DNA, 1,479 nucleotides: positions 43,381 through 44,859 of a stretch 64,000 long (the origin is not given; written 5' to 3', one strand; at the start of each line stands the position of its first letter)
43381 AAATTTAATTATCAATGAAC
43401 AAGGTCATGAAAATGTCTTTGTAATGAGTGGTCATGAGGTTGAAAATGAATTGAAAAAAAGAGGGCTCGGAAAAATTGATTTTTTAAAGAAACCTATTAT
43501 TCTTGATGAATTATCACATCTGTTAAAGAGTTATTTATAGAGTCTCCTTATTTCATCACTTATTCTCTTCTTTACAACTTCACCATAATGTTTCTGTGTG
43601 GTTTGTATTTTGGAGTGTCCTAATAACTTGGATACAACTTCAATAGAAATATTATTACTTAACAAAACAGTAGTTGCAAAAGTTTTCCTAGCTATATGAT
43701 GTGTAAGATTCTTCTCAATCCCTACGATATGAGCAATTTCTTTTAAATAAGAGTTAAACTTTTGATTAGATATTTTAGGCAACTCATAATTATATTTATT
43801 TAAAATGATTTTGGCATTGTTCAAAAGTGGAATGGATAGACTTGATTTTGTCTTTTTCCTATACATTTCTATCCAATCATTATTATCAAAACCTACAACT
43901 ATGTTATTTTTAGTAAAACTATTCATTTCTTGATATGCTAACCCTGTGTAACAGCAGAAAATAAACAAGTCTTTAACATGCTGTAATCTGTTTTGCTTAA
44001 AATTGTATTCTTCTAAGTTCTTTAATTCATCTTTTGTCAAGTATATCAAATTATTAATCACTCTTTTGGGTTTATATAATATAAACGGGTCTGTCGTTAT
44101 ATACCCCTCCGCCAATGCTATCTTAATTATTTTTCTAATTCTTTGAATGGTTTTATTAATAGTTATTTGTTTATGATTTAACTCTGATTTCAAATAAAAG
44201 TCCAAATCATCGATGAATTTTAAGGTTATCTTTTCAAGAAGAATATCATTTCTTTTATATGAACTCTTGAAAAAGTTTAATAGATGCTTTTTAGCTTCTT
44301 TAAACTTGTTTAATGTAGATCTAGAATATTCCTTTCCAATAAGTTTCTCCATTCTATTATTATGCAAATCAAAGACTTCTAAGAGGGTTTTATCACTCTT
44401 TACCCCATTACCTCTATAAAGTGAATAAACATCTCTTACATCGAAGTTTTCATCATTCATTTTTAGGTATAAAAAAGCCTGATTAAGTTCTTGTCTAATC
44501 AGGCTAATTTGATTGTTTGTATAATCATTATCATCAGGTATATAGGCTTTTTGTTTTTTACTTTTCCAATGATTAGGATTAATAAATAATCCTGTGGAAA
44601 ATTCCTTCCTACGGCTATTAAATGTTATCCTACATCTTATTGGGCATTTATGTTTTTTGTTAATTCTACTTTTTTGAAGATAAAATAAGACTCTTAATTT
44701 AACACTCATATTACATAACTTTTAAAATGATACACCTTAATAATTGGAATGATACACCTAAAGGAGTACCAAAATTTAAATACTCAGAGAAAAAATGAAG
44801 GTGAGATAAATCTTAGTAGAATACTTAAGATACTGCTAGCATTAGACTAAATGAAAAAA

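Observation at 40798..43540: Island cargo: coupled channel-like protein, LytS-like kinase and receiver-only protein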

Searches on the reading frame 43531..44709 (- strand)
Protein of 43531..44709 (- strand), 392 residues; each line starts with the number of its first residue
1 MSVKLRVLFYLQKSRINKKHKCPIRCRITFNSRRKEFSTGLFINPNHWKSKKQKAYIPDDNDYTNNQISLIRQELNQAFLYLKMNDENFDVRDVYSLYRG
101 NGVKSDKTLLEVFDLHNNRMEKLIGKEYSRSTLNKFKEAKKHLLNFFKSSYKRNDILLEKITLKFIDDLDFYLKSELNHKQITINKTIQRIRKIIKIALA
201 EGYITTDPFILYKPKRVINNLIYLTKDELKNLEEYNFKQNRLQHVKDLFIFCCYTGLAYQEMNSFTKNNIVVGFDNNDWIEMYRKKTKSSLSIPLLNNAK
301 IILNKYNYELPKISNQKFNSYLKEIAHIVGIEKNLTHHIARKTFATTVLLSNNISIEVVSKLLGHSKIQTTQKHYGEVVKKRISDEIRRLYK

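Call 3: search_protein_families(library=pfam, proteins=[window:43531-44709:-], max_evalue=1)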
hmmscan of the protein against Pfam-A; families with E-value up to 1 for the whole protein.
window:43531-44709:- (392 aa): 5 families
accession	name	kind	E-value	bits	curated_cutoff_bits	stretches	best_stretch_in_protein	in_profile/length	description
PF17293.8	Arm-DNA-bind_5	-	1.2e-13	51.8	22.6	1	9-87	1-80/87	Arm DNA-binding domain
PF13102.12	Phage_int_SAM_5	-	1.6e-13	51.3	22.3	1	109-209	2-93/98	Phage integrase SAM-like domain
PF00589.27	Phage_integrase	-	5.6e-12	46.2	27.1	1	224-378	3-168/172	Phage integrase family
PF11917.13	DUF3435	-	3.3e-06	26.7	25.8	1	312-378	172-238/418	Protein of unknown function (DUF3435)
PF08731.17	AFT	-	0.045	14.5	21.6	1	13-41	55-83/92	Transcription factor AFT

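Call 4: search_protein_families(library=padloc, proteins=[window:43531-44709:-], max_evalue=1)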
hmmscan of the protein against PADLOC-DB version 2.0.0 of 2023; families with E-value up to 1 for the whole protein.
window:43531-44709:- (392 aa): 0 families

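Call 73: search_protein_families(library=phrogs, proteins=[window:43531-44709:-], max_evalue=0.01)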
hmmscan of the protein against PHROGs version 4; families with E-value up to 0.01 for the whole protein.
window:43531-44709:- (392 aa): 4 families
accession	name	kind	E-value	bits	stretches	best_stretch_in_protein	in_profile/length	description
phrog_1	-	integration and excision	2.1e-31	110.9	1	85-389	157-446/611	integrase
phrog_216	-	integration and excision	3.6e-19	70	1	185-390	16-236/301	integrase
phrog_7685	-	integration and excision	3.2e-07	31.2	1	296-384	148-229/240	integrase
phrog_7269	-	integration and excision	2.4e-06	28.4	1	310-373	5-65/89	integrase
